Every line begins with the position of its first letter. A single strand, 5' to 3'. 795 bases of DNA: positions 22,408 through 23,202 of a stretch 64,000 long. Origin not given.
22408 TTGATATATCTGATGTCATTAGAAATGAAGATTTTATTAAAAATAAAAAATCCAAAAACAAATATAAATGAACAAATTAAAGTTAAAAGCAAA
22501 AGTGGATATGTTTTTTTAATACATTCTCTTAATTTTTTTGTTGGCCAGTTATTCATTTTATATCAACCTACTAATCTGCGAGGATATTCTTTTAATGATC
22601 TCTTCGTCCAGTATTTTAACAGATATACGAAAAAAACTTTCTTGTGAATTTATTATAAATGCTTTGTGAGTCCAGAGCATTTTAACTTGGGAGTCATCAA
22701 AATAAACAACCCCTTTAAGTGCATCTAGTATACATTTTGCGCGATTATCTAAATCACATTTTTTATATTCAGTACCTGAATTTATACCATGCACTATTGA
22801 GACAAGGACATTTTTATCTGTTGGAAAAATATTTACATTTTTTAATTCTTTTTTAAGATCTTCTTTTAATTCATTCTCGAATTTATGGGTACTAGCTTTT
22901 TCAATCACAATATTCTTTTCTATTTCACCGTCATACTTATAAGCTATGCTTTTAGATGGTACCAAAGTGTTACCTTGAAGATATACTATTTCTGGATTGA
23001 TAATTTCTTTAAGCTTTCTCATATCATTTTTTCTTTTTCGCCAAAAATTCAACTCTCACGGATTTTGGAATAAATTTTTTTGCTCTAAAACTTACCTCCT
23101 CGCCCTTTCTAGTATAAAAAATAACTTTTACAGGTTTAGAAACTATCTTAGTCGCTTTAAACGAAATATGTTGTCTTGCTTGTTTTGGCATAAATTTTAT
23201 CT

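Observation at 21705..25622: Strongly AT-rich foreign block: membrane protein - acidic 54-aa protein - basic 55-aa protein - RusA-like resolvase - membrane/coiled-coil protein, followed by a KAP P-loop NTPase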

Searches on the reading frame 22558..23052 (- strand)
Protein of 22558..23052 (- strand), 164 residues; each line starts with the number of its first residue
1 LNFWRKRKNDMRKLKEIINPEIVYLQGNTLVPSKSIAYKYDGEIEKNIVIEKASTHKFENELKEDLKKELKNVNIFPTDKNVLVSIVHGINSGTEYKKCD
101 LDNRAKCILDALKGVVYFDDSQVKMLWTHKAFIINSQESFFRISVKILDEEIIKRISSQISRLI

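Call 3: search_protein_families(library=pfam, proteins=[window:22558-23052:-], max_evalue=0.1)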
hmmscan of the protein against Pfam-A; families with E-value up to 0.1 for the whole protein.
window:22558-23052:- (164 aa): 1 family
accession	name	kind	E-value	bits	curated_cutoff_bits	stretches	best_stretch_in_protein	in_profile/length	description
PF05866.16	RusA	-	3e-10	41.2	22.8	1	48-130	19-111/124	Endodeoxyribonuclease RusA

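Call 4: search_protein_families(library=padloc, proteins=[window:22558-23052:-], max_evalue=0.1)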
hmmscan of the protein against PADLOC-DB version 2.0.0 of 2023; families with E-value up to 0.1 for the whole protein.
window:22558-23052:- (164 aa): 0 families

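Call 5: search_protein_families(library=phrogs, proteins=[window:22558-23052:-], max_evalue=0.1)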
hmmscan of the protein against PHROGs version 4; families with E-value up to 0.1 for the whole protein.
window:22558-23052:- (164 aa): 8 families
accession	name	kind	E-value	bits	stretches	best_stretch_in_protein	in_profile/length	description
phrog_140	-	DNA, RNA and nucleotide metabolism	8.1e-10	39.7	1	50-132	63-155/219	RusA-like Holliday junction resolvase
phrog_34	-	DNA, RNA and nucleotide metabolism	9.6e-06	26.4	1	97-154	142-200/259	RusA-like Holliday junction resolvase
phrog_24390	-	unknown function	3e-05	25.3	1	97-132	10-45/62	-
phrog_11573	-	unknown function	0.00016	22.9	1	77-138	44-101/110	-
phrog_3055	-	DNA, RNA and nucleotide metabolism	0.0002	21.8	1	96-139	159-202/233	RusA-like Holliday junction resolvase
phrog_1532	-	unknown function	0.00052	20.7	1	98-134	23-60/80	-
phrog_6537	-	DNA, RNA and nucleotide metabolism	0.054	15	1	70-148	51-119/126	RusA-like Holliday junction resolvase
phrog_5638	-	unknown function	0.081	14.3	0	36-84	18-65/93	-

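Call 24: find_homologous_proteins(query=window:22558-23022:-, max_evalue=0.001)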
Query window:22558-23022:- (154 aa): 24 proteins with E <= 0.001 among 56 candidates.
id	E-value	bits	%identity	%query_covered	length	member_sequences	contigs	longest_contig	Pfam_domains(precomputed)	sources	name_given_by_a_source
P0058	7.2e-93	326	100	100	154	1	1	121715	PF05866.17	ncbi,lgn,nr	ncbi:MAG: RusA family crossover junction endodeoxyribonuclease [Candidatus Moranbacteria bacterium]|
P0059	8.0e-75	267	82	100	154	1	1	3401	PF05866.17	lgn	-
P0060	6.8e-54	199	67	95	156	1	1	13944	PF05866.17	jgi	-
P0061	1.2e-51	192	64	95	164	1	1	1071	PF05866.17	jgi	-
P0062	1.7e-49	185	58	97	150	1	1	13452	PF05866.17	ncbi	-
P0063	3.1e-49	184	59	100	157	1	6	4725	PF05866.17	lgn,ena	-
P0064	9.0e-48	180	57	97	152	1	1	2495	PF05866.17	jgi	-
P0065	4.5e-47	177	56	95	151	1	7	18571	PF05866.17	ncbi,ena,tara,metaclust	tara:strand:- start:714 stop:1169 length:456 start_codon:yes stop_codon:yes gene_type:complete|metac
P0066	5.7e-47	177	69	77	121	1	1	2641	PF05866.17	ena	-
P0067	2.3e-45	172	57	95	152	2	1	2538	PF05866.17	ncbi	-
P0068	6.0e-44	167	59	89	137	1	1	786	PF05866.17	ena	-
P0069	1.8e-42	162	55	95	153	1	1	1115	PF05866.17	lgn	-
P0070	3.1e-42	162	58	89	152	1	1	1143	PF05866.17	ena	-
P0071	5.3e-42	161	56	95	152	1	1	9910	PF05866.17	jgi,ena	-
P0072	2.8e-41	159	53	92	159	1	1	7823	PF05866.17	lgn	-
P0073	5.5e-41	158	52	94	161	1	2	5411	PF05866.17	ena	-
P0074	9.5e-41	157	52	95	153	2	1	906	PF05866.17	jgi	-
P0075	5.0e-38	148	52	95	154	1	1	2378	PF05866.17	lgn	-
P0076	2.7e-37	146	50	95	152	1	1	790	PF05866.17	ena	-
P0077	1.1e-36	144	49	95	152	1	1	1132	PF05866.17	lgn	-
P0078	6.8e-36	141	62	73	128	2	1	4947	PF05866.17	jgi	jgi:hypothetical protein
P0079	7.0e-32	128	47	95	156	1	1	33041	PF05866.17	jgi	jgi:Holliday junction resolvase RusA-like endonuclease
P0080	2.1e-29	120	55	68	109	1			PF05866.17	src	-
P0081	5.0e-27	112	43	95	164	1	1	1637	PF05866.17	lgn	-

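Call 25: find_encoding_contigs(protein=P0059, flank=5000, max_places=2)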
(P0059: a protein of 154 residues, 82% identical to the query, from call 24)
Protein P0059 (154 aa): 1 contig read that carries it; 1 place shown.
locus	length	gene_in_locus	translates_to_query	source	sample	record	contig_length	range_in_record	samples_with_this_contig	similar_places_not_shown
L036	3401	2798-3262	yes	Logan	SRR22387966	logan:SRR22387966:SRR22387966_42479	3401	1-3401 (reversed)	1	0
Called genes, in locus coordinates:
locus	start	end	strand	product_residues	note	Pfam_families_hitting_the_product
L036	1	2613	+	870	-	?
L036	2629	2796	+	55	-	-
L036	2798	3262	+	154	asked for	PF05866:RusA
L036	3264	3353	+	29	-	-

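Call 26: find_encoding_contigs(protein=P0060, flank=7000, max_places=2)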
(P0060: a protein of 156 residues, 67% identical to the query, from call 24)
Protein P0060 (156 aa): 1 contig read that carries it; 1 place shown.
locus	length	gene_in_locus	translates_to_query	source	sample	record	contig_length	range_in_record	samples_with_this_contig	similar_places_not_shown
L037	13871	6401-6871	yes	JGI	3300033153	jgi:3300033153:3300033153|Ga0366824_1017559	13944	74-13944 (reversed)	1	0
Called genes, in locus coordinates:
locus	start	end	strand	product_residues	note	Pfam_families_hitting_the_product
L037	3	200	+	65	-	?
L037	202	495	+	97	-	PF02686:GatC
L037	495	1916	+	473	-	PF01425:Amidase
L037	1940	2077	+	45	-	-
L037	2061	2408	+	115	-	-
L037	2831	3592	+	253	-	PF13921:Myb_DNA-bind_6 (weak)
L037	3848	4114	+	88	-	-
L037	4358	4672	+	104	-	PF01555:N6_N4_Mtase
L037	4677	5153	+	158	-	PF22515:DUF6996, PF22518:DUF6997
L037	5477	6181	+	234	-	-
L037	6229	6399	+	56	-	-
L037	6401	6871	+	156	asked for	PF05866:RusA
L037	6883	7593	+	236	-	-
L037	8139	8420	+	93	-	-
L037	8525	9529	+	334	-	PF02912:Phe_tRNA-synt_N, PF01409:tRNA-synt_2d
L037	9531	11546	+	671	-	PF03483:B3_4, PF03484:B5, PF17759:tRNA_synthFbeta, PF03147:FDX-ACB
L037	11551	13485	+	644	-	PF02518:HATPase_c, PF00204:DNA_gyraseB, PF01751:Toprim, PF00986:DNA_gyraseB_C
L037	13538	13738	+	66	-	PF00584:SecE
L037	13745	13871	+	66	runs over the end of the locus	?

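Call 27: find_encoding_contigs(protein=P0062, flank=7000, max_places=2)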
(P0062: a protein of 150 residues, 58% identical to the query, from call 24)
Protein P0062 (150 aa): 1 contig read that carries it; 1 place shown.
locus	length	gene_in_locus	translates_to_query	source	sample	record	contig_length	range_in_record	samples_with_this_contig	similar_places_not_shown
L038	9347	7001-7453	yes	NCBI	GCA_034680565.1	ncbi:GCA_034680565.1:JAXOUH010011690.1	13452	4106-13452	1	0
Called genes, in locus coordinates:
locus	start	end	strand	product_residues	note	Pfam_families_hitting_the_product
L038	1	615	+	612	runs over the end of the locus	-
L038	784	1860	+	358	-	PF01978:TrmB (faint), PF02661:Fic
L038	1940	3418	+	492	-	PF01943:Polysacc_synt, PF13440:Polysacc_synt_3, PF03023:MurJ (weak)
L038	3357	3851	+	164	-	PF01467:CTP_transf_like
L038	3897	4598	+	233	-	PF20582:UPF0758_N, PF14520:HHH_5 (weak), PF04002:RadC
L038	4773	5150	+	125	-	PF02604:PhdYeFM_antitox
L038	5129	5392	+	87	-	PF05016:ParE_toxin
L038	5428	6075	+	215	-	PF13456:RVT_3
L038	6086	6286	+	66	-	PF09962:DUF2196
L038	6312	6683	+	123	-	PF06262:Zincin_1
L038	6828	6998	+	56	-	-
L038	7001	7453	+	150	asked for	PF05866:RusA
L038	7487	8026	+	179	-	PF01625:PMSR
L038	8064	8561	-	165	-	PF23951:DUF7282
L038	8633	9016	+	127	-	-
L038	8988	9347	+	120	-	?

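Call 28: find_encoding_contigs(protein=P0065, flank=7000, max_places=3)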
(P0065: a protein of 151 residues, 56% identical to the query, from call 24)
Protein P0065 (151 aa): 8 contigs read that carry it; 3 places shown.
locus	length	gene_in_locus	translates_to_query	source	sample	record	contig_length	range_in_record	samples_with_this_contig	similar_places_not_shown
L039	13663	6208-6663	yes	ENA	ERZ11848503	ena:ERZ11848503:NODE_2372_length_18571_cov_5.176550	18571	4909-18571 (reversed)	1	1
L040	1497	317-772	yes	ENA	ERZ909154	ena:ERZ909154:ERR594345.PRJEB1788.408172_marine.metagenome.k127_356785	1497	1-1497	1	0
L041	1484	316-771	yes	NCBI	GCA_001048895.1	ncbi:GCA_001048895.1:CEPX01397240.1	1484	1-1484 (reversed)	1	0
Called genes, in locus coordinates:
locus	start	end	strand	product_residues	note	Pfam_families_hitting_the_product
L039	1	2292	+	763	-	?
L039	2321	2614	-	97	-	-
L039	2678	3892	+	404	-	PF01541:GIY-YIG (weak), PF27096:UvrC_M, PF02151:UVR (weak), PF08459:UvrC_RNaseH_dom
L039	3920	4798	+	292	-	PF01820:Dala_Dala_lig_N (weak)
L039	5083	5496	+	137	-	-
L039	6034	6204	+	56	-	-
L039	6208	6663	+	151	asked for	PF05866:RusA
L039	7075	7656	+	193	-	-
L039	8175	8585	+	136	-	-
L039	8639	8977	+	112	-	-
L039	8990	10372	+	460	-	-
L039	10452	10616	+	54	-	PF18930:DUF5679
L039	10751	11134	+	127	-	-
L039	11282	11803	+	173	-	-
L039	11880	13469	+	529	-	PF13620:CarboxypepD_reg (weak)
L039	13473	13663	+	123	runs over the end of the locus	-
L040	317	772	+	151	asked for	PF05866:RusA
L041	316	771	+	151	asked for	PF05866:RusA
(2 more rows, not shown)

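Call 33: find_related_loci(query=A2, collection=metagenome_contigs, flank=8000)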
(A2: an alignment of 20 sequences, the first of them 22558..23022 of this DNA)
Query A2 (154 aa) in metagenome_contigs; peptide patterns used: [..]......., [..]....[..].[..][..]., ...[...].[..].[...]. (x = any residue, [..] = any of these).
215 stretches matched a pattern; 34 encode a relative of the query (tblastn E <= 1e-3); 34 distinct loci.
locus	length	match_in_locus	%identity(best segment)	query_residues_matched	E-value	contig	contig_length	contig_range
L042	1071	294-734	64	8-154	2e-62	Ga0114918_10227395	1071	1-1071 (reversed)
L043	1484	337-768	57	10-154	4e-56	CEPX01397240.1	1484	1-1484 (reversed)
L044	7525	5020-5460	57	8-154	2e-50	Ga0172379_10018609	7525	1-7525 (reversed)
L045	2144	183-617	55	8-153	4e-48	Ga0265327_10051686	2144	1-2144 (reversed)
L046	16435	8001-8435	48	8-152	2e-43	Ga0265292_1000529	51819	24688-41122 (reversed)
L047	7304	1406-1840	56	8-153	5e-42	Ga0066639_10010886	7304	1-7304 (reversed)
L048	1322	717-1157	47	8-153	4e-38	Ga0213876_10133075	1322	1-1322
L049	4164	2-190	57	91-153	7e-18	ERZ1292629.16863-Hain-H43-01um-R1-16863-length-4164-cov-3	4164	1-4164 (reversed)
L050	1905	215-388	48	88-148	2e-8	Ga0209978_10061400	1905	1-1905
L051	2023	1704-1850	49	83-126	3e-8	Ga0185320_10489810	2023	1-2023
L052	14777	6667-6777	54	87-123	1e-7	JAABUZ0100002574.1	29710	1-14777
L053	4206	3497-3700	36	44-116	2e-7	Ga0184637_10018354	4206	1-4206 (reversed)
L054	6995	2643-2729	69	88-116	4e-7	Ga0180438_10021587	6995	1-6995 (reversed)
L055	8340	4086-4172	69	88-116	4e-7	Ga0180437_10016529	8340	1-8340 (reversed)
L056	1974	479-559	70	88-114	4e-7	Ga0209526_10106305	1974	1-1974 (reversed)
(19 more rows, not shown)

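Call 34: find_related_loci(query=A2, collection=viral_contigs, flank=8000)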
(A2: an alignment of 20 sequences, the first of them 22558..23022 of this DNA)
Query A2 (154 aa) in viral_contigs; peptide patterns used: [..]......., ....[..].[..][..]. (x = any residue, [..] = any of these).
58 stretches matched a pattern; 7 encode a relative of the query (tblastn E <= 1e-3); 7 distinct loci.
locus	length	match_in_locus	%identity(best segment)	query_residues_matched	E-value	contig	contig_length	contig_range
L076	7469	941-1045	54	88-122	1e-6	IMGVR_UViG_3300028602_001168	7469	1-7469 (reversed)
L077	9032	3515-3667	42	87-138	3e-6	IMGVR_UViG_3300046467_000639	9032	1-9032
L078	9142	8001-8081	63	87-113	7e-6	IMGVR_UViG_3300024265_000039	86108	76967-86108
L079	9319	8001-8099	55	90-122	2e-5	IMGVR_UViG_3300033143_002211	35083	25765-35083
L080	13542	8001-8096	56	87-117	6e-5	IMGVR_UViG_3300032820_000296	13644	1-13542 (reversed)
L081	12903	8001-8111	46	87-122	8e-5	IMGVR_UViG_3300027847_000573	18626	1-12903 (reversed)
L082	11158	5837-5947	46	87-122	7e-5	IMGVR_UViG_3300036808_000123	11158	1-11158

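Call 66: search_dna_similar(query=window:22558-23022:-, collection=phages, mode=protein, max_evalue=0.001, max_rows=10)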
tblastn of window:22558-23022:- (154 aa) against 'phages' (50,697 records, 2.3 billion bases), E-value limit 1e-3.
No match.

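Call 69: search_protein_families(library=ncbifam, proteins=[window:22558-23022:-], max_evalue=0.01)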
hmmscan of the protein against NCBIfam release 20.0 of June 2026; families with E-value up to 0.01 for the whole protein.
window:22558-23022:- (154 aa): 0 families

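Call 76: search_solved_structures(query=A2, max_evalue=0.01, show_alignments=2)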
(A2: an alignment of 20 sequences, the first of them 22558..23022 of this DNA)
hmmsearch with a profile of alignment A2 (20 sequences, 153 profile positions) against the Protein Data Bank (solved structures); distinct sequences matched with E-value up to 0.01: 0.

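Call 84: predict_structure(alignment_id=A2)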
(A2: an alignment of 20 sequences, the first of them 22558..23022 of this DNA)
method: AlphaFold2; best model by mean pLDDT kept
length: 154 residues; sequences in the alignment: 20
mean_pLDDT: 89.4   pTM: 0.81
mean pLDDT of the five models: 89.4, 87.9, 87.8, 87.4, 81.9
residues with pLDDT >= 90: 98; 70-90: 46; 50-70: 10; < 50: 0
segments of 3 or more residues with pLDDT < 50: none
pLDDT, mean of each block of 10 residues (from residue 1): 76 91 78 76 82 96 94 97 90 94 96 96 90 96 90 87
secondary structure, 60 per line:
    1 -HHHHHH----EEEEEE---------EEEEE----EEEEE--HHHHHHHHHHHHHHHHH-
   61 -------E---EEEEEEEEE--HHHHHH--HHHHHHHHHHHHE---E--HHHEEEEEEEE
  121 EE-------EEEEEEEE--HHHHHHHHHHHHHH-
elements in order: H2-7 E12-17 E27-31 E36-40 H43-59 E72-80 H83-88 H91-102 E113-122 E130-137 H140-153

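Call 86: fold_search(model_id=the predicted structure, library=pdb)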
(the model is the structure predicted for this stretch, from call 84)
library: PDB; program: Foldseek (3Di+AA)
matches with E <= 10: 673; with E <= 0.001: 7
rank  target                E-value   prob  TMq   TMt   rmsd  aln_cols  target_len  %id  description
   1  2h8e                  1.6e-06  1.00  0.59  0.73   3.7       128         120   16  Structure RusA D70N (released 2007-04-24)
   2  1q8r_A                2.1e-06  1.00  0.59  0.75   3.8       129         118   17  Structure of E.coli RusA Holliday junction resolvase (released 2004-01-06)
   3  2h8c_B                5.3e-06  1.00  0.58  0.74   4.0       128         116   16  Structure of RusA D70N in complex with DNA (released 2007-04-24)
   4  2h8c_A                1.6e-05  1.00  0.60  0.76   3.7       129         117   16  Structure of RusA D70N in complex with DNA (released 2007-04-24)
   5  1q8r_B                5.2e-05  1.00  0.56  0.77   4.7       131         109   16  Structure of E.coli RusA Holliday junction resolvase (released 2004-01-06)
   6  2h8c_D                6.4e-05  1.00  0.52  0.69   5.0       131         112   17  Structure of RusA D70N in complex with DNA (released 2007-04-24)
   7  2h8c_C                2.5e-04  1.00  0.57  0.76   4.7       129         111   16  Structure of RusA D70N in complex with DNA (released 2007-04-24)
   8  3gtz_A                1.1e-02  0.82  0.31  0.37   8.7       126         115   10  Crystal structure of a putative translation initiation inhibitor from Salmonella typhimurium (released 2009-04-07)
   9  6qvp_E                1.4e-02  0.60  0.27  0.34   5.4       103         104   14  Crystal structure of the peptidoglycan-binding domain of SiiA from Salmonella enterica (released 2019-08-28)
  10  8grw_B                1.9e-02  0.63  0.30  0.19   9.6       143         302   10  Spiroplasma melliferum FtsZ F224M bound to GDP (released 2023-09-06)
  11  5mn6_A                2.0e-02  0.66  0.31  0.19  10.3       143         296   12  S. aureus FtsZ 12-316 F138A GDP Closed form (3FCm) (released 2016-12-21)
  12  6qvp_A                2.2e-02  0.57  0.26  0.35   5.8        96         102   12  Crystal structure of the peptidoglycan-binding domain of SiiA from Salmonella enterica (released 2019-08-28)
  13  2iu4_B                2.3e-02  0.91  0.46  0.25  12.7       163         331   16  Dihydroxyacetone kinase operon co-activator Dha-DhaQ (released 2006-06-13)
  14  4b46                  2.3e-02  0.77  0.32  0.17   8.4       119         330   11  CetZ1 from Haloferax volcanii - GDP bound monomer (released 2013-08-14)
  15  9hjt_F                2.3e-02  0.41  0.29  0.15  11.1       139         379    9  Structure of Zincore (SEPHS1:QRICH1) binding to ZFP91 on DNA (released 2025-07-09)
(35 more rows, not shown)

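Call 90: search_dna_similar(query=window:22558-23022:-, collection=plasmids, mode=protein, max_evalue=0.001, max_rows=10)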
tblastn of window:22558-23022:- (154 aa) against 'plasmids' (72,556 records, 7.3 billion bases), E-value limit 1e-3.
No match.

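Call 96: search_protein_families(library=pfam, proteins=[L036:1-2610:+, L044:427-1980:+, L044:1986-2525:+, L044:2538-4799:+, L044:5474-5995:+, L044:6030-7022:+, L037:5477-6178:+, L037:6883-7590:+], max_evalue=0.001)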
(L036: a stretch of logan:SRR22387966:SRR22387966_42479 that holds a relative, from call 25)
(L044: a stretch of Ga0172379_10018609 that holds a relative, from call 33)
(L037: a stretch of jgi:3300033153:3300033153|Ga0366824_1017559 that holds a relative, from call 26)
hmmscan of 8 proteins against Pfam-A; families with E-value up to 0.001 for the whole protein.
L036:1-2610:+ (870 aa): 4 families
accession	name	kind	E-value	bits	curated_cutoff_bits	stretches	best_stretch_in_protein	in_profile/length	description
PF18135.7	Type_ISP_C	-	3.7e-81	273.3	25.9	1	538-863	1-341/342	Type ISP C-terminal specificity domain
PF07669.17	Eco57I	-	4.5e-09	37.1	25.3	1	266-436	12-165/171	Eco57I restriction-modification methylase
PF02384.22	N6_Mtase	-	9.8e-09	35.4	20.4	1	148-372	7-157/311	N-6 DNA Methylase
PF20473.4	MmeI_Mtase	-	4.7e-07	29.7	27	1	205-361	16-161/259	MmeI, DNA-methyltransferase domain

L044:427-1980:+ (518 aa): 1 family
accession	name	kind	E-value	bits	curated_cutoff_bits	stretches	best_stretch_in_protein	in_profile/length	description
PF01555.25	N6_N4_Mtase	-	1.3e-43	150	26.7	1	60-385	1-218/221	DNA methylase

L044:1986-2525:+ (180 aa): 0 families

L044:2538-4799:+ (754 aa): 2 families
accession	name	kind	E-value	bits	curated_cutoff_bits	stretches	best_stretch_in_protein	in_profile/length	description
PF04851.21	ResIII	-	9.8e-17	61.8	22.5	1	1-238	2-163/164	Type III restriction enzyme, res subunit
PF00270.35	DEAD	-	1.2e-05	25.6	26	1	49-132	17-93/167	DEAD/DEAH box helicase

L044:5474-5995:+ (174 aa): 2 families
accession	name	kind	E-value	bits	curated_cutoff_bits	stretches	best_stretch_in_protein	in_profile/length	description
PF06414.18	Zeta_toxin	-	5.6e-09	36.2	22.3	1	28-145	12-138/199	Zeta toxin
PF13671.12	AAA_33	-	4.6e-05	24.2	27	1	35-153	2-121/143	AAA domain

L044:6030-7022:+ (331 aa): 1 family
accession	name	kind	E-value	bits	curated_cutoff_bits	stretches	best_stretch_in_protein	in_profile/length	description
PF14082.12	SduA_C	-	2.1e-22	80.4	27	1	175-319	3-159/159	Shedu protein SduA, C-terminal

L037:5477-6178:+ (234 aa): 0 families

L037:6883-7590:+ (236 aa): 0 families
